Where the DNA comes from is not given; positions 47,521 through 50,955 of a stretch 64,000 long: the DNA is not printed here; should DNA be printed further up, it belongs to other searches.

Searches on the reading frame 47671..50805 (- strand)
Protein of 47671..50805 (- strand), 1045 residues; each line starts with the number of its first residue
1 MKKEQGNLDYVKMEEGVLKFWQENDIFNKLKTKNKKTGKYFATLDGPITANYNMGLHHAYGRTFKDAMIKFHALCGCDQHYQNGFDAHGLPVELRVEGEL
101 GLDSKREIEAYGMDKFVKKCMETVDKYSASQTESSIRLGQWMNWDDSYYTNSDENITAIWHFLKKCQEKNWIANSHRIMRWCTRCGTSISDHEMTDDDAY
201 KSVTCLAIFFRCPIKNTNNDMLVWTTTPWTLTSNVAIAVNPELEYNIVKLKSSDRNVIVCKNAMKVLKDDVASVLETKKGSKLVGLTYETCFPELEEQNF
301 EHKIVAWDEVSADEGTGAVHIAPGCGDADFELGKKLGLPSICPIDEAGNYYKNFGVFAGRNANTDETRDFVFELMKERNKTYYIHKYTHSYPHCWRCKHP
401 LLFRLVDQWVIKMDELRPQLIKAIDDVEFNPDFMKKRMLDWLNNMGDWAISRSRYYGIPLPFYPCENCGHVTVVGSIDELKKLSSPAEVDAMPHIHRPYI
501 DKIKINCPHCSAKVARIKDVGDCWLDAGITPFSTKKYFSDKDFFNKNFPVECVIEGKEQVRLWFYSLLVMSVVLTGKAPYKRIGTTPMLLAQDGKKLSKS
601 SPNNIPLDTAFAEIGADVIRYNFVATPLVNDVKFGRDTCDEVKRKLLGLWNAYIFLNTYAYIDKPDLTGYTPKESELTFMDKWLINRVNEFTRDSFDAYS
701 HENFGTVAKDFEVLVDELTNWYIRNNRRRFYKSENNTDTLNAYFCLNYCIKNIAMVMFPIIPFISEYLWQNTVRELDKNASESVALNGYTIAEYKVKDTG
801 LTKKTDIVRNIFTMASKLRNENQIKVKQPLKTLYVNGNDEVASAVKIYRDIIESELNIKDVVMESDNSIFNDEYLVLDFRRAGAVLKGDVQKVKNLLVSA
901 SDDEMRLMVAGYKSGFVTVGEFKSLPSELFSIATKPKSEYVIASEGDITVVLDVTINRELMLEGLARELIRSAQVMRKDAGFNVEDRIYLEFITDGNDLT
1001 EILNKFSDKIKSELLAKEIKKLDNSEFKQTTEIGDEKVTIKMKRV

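Call 56: search_protein_families(library=pfam, proteins=[window:47671-50805:-], max_evalue=0.00001)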
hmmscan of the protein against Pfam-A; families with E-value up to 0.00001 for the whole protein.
window:47671-50805:- (1045 aa): 4 families
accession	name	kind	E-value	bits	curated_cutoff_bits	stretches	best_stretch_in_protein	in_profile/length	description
PF00133.28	tRNA-synt_1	-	1e-93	314.8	22.7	1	17-634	2-413/414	tRNA synthetases class I (I, L, M and V)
PF19302.4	DUF5915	-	1.4e-33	116.5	27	1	850-1044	2-194/195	Domain of unknown function (DUF5915)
PF08264.19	Anticodon_1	-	2.2e-25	89.7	25.1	1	681-832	1-146/148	Anticodon-binding domain of tRNA ligase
PF09334.17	tRNA-synt_1g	-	5e-13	49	20.1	0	524-637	248-369/391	tRNA synthetases class I (M)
